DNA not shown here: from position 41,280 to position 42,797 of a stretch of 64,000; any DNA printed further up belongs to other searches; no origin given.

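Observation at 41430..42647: MFS transporter gene sandwiched between the primase and an unknown protein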

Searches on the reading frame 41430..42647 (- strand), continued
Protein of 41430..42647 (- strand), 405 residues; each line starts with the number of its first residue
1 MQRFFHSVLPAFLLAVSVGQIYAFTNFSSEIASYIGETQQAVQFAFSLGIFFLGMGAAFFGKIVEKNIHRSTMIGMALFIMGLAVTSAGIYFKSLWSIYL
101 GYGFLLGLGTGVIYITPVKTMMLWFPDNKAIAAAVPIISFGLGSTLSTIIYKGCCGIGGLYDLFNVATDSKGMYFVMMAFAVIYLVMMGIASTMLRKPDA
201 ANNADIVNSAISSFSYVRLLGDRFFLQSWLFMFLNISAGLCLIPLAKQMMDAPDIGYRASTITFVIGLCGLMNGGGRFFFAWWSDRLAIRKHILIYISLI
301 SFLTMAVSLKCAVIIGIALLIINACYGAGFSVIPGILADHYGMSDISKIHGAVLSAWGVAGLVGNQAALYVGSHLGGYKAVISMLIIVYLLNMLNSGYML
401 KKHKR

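Call 18: search_solved_structures(query=window:41430-42647:-, max_evalue=0.001, show_alignments=3)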
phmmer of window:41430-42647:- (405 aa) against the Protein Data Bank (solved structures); distinct sequences matched with E-value up to 0.001: 2.
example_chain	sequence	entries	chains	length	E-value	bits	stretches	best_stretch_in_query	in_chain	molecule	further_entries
6g9x_A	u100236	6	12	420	4.6e-16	62.2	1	17-373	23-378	Major facilitator superfamily MFS_1 | L-lactate transporter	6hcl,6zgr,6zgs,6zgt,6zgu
8hpj_A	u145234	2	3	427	3.3e-09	39.7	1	3-386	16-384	Oxalate:formate antiporter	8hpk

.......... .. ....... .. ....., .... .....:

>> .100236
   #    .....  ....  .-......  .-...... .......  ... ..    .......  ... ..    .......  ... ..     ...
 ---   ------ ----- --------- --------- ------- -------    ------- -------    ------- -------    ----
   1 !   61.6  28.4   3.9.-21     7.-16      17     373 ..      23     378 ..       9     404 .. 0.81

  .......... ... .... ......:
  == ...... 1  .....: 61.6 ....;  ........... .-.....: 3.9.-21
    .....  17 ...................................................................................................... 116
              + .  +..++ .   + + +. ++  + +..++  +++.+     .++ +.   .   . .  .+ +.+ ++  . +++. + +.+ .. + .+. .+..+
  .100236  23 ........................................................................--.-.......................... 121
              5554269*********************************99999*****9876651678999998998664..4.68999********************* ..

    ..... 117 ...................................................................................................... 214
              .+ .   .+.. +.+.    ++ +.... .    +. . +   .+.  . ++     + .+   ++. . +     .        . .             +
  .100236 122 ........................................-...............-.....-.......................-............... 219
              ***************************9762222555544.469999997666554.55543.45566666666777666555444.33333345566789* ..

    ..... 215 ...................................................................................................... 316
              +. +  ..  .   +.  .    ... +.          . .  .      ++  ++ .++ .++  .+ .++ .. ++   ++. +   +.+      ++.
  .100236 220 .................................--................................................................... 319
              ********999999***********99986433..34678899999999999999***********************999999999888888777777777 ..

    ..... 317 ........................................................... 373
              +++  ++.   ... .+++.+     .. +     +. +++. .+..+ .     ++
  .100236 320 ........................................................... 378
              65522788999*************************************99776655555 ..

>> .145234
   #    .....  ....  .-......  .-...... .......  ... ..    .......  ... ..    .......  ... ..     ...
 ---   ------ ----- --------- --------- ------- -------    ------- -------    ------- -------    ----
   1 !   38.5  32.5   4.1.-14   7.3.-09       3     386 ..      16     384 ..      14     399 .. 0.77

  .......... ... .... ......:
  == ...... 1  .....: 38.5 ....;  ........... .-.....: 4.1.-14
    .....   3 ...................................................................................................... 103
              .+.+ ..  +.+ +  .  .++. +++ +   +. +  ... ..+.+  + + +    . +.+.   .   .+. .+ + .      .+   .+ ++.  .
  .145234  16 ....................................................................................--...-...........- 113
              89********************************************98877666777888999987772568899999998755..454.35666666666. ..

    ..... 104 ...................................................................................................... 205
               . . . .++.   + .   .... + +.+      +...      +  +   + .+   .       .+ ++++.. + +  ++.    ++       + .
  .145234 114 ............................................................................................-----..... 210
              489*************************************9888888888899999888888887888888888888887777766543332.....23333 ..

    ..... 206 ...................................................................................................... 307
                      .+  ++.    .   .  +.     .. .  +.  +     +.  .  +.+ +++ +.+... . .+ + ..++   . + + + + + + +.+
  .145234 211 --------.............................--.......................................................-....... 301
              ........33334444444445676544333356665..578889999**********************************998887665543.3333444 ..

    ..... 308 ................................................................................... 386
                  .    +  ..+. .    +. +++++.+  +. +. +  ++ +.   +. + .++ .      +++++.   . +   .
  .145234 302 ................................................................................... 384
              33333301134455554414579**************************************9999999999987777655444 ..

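Call 19: find_encoding_contigs(protein=P0063, flank=6000, max_places=3)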
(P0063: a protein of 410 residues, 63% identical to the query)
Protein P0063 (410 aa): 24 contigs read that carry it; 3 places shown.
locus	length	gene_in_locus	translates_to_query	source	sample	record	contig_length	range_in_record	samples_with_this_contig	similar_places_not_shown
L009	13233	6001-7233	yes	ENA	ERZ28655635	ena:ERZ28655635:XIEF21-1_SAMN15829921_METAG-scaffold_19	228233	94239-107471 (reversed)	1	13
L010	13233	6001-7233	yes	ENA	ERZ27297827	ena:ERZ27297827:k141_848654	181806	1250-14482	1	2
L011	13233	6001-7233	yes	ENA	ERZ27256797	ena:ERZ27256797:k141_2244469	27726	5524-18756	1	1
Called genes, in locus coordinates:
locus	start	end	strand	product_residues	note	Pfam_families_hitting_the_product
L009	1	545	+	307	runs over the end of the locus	-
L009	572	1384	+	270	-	-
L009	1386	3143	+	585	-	-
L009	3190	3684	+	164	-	-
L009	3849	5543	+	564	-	PF02463:SMC_N (faint), PF13476:AAA_23 (weak)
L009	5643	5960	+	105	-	-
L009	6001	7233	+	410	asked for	PF07690:MFS_1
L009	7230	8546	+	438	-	-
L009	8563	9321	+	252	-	-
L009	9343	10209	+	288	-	-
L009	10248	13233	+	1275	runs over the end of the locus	-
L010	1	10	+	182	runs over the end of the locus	-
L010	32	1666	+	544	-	-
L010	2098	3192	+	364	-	PF00078:RVT_1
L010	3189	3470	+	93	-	-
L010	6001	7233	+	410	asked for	PF07690:MFS_1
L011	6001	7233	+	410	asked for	PF07690:MFS_1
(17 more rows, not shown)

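Call 20: find_encoding_contigs(protein=P0064, flank=6000, max_places=2)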
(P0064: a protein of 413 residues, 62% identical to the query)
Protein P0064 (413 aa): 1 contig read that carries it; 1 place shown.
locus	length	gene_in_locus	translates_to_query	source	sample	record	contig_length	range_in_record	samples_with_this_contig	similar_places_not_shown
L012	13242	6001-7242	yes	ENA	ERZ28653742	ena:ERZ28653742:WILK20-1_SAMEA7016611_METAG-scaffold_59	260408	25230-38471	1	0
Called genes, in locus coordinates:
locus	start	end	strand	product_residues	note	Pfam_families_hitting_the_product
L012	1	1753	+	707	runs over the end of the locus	-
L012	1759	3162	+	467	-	PF13385:Laminin_G_3 (faint)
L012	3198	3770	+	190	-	PF07087:DUF1353 (faint)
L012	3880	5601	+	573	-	PF13476:AAA_23 (faint)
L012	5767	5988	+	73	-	-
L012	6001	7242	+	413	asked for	PF07690:MFS_1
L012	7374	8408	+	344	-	PF02030:Lipoprotein_8 (faint), PF01547:SBP_bac_1, PF13416:SBP_bac_8, PF13531:SBP_bac_11 (weak), PF13343:SBP_bac_6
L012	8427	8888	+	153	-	-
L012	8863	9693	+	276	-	PF00149:Metallophos, PF12850:Metallophos_2 (faint)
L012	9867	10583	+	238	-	-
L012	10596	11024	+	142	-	PF00692:dUTPase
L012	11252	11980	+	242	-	-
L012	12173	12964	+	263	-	PF00149:Metallophos, PF12850:Metallophos_2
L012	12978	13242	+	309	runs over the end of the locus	PF02086:MethyltransfD12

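Call 25: find_encoding_contigs(protein=P0013, flank=10000, max_places=2)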
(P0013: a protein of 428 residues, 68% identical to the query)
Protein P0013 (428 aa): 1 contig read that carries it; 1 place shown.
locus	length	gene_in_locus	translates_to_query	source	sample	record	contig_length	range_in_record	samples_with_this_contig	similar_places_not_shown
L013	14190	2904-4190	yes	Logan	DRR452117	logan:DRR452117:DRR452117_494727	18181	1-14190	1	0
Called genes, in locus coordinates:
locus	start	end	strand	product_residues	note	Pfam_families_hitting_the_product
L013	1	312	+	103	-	?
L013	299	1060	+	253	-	PF00149:Metallophos, PF12850:Metallophos_2 (faint)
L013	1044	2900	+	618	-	PF01807:Zn_ribbon_DnaG, PF08275:DNAG_N, PF01751:Toprim (weak), PF13155:Toprim_2, PF13362:Toprim_3 (weak), PF13662:Toprim_4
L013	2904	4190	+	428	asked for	PF07690:MFS_1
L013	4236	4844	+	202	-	-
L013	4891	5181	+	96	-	-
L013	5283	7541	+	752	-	PF03477:ATP-cone, PF13597:NRDD, PF01228:Gly_radical (weak)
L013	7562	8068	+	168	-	PF13353:Fer4_12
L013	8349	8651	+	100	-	-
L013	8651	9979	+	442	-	PF21189:PHA02142, PF09414:RNA_ligase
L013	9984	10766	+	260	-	-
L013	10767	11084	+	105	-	PF11195:Tad2-like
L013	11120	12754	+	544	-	PF01145:Band_7, PF15975:Flot (weak)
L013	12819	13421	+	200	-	PF16473:Rv2179c-like (faint), PF00929:RNase_T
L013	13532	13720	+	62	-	-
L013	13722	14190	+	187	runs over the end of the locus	-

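Call 26: find_encoding_contigs(protein=P0017, flank=10000, max_places=2)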
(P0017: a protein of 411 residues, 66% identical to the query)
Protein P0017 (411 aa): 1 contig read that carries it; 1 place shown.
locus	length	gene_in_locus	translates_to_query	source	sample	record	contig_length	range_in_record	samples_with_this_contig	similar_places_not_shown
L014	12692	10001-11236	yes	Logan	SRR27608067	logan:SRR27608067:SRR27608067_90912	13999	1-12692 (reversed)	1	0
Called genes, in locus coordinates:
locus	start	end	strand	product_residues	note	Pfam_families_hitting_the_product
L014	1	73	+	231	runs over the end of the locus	PF01467:CTP_transf_like (faint)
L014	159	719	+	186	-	PF00857:Isochorismatase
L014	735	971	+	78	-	-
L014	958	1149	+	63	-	-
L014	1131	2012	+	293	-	-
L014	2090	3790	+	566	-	PF14890:Intein_splicing (weak), PF04466:Terminase_3, PF17288:Terminase_3C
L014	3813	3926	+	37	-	-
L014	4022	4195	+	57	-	-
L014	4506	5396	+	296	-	PF04055:Radical_SAM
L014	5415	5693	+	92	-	-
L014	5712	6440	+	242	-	-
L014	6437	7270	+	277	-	PF02540:NAD_synthase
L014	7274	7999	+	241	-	PF24883:NPHP3_N (weak), PF04466:Terminase_3, PF03237:Terminase_6N (weak)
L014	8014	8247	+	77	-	-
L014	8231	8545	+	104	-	-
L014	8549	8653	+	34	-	-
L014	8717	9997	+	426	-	PF21189:PHA02142, PF09414:RNA_ligase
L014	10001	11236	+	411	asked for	PF07690:MFS_1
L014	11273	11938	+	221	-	-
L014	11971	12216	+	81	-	-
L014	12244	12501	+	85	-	-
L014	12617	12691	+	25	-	?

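Call 27: find_encoding_contigs(protein=P0014, flank=10000, max_places=2)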
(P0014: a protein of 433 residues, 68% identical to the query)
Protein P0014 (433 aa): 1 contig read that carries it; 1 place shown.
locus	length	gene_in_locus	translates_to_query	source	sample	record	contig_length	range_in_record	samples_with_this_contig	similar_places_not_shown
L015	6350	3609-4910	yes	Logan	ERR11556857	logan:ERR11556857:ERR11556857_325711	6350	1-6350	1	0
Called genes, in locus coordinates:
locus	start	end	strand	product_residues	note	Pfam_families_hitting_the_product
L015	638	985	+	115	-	-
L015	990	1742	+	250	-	PF00149:Metallophos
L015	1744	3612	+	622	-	PF01807:Zn_ribbon_DnaG, PF08275:DNAG_N, PF01751:Toprim (weak), PF13155:Toprim_2, PF13362:Toprim_3 (weak), PF13662:Toprim_4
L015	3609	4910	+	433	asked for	PF07690:MFS_1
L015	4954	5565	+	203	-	-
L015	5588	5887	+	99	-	-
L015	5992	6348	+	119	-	?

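Call 46: find_related_loci(query=A1, collection=genome_contigs, flank=5000)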
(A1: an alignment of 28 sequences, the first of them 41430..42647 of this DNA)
Query A1 (405 aa) in genome_contigs; peptide patterns used: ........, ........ (x = any residue, [..] = any of these).
160 stretches matched a pattern; 101 encode a relative of the query (tblastn E <= 1e-3); the best 80 are kept; 80 distinct loci.
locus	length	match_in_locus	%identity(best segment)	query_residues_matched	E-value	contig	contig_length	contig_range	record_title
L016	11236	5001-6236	64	2-404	2e-163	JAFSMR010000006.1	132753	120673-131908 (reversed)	MAG: Kiritimatiellae bacterium isolate RGIG3282 Goat_Reticulum-4__c20784, whole genome shotgun sequence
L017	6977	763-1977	66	1-396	3e-161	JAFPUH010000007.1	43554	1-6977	MAG: Kiritimatiellae bacterium isolate RGIG1481 Goat_Abomasum-1__c35451, whole genome shotgun sequence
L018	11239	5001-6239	64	1-405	5e-161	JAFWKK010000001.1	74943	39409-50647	MAG: Kiritimatiellae bacterium isolate RGIG5820 Sheep_Ileum.Co__c4914, whole genome shotgun sequence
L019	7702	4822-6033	66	2-404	2e-160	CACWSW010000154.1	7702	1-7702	uncultured bacterium isolate RUG10884 genome assembly, contig: RUG10884_asm_154, whole genome shotgun sequence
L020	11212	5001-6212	64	1-395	5e-160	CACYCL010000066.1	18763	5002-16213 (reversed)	uncultured bacterium isolate RUG11810 genome assembly, contig: RUG11810_asm_66, whole genome shotgun sequence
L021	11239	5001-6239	64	1-405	4e-160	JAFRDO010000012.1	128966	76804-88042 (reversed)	MAG: Kiritimatiellae bacterium isolate RGIG2398 Goat_Ileum-4__c29832, whole genome shotgun sequence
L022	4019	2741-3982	63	1-405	1e-165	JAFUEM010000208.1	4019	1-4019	MAG: Kiritimatiellae bacterium isolate RGIG4421 Roe_deer_Omasum-3__c95551, whole genome shotgun sequence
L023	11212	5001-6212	65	2-404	6e-159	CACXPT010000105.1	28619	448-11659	uncultured bacterium isolate RUG11483 genome assembly, contig: RUG11483_asm_105, whole genome shotgun sequence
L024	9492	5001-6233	63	2-402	2e-158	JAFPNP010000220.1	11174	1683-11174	MAG: Kiritimatiellae bacterium isolate RGIG1307 Dairy_cattle_Rumen-5__c1247953, whole genome shotgun sequence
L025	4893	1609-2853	63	1-405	1e-161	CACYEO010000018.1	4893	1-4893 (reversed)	uncultured bacterium isolate RUG11875 genome assembly, contig: RUG11875_asm_18, whole genome shotgun sequence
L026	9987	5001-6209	65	2-395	2e-158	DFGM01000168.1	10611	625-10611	MAG TPA_asm: Verrucomicrobia bacterium UBA3750 UBA3750_contig_10276, whole genome shotgun sequence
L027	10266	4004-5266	62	1-405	9e-158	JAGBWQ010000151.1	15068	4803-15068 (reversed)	MAG: Kiritimatiellae bacterium isolate RGIG9514 Yak_Cecum.Co__c4509193, whole genome shotgun sequence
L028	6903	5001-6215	62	1-396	7e-158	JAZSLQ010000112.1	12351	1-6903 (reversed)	MAG: Kiritimatiellia bacterium isolate T1900044557_TS20190023.MAGScoT_cleanbin_000052 SGB_318_k141_746165, whole genome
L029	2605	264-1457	66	1-389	1e-167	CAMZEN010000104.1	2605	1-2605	MAG TPA_asm: uncultured Verrucomicrobia bacterium isolate SRR10912534_bin.105_metaWRAP_v1.3_MAG genome assembly, contig:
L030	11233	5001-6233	63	2-402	2e-156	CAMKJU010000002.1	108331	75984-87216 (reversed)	MAG: uncultured Lentisphaerae bacterium isolate SRR12081301_bin.91_metaWRAP_v1.3_MAG genome assembly, contig: ERZ1228976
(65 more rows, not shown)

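Call 47: find_related_loci(query=A1, collection=viral_contigs, flank=10000)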
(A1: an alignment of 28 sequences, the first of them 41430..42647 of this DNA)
Query A1 (405 aa) in viral_contigs; peptide patterns used: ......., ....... (x = any residue, [..] = any of these).
37 stretches matched a pattern; 2 encode a relative of the query (tblastn E <= 1e-3); 2 distinct loci.
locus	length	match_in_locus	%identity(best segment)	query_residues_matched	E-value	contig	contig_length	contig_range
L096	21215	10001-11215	96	1-405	0e+0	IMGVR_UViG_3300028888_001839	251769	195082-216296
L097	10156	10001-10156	96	1-52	2e-25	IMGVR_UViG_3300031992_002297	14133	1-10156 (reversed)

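Call 67: predict_structure(alignment_id=A1)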
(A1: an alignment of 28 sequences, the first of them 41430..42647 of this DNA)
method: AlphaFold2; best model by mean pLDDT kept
length: 405 residues; sequences in the alignment: 28
mean_pLDDT: 82.9   pTM: 0.81
mean pLDDT of the five models: 82.9, 80.3, 80.2, 80.0, 79.2
residues with pLDDT >= 90: 114; 70-90: 254; 50-70: 24; < 50: 13
segments of 3 or more residues with pLDDT < 50: 202-212
pLDDT, mean of each block of 10 residues (from residue 1): 88 89 76 88 89 87 81 94 94 95 94 87 77 78 85 83 86 90 94 84 45 64 87 88 77 72 76 81 78 89 89 82 83 78 65 82 84 87 92 91 58
secondary structure, 60 per line:
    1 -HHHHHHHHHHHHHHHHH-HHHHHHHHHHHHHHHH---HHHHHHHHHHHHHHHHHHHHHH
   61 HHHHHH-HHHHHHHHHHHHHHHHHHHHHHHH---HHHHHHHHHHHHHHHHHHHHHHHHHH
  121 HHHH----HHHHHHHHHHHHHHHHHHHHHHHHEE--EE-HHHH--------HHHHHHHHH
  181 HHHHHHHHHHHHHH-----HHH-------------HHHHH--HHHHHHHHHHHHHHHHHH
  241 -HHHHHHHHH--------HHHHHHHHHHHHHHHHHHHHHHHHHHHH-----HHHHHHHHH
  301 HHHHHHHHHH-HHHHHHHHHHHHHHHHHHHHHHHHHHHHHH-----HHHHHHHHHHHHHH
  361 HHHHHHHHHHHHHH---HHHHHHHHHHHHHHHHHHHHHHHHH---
elements in order: H2-18 H20-35 H39-66 H68-91 H95-124 H129-152 H160-163 H172-194 H216-220 H223-240 H242-250 H259-286 H292-310 H312-341 H347-374 H378-402
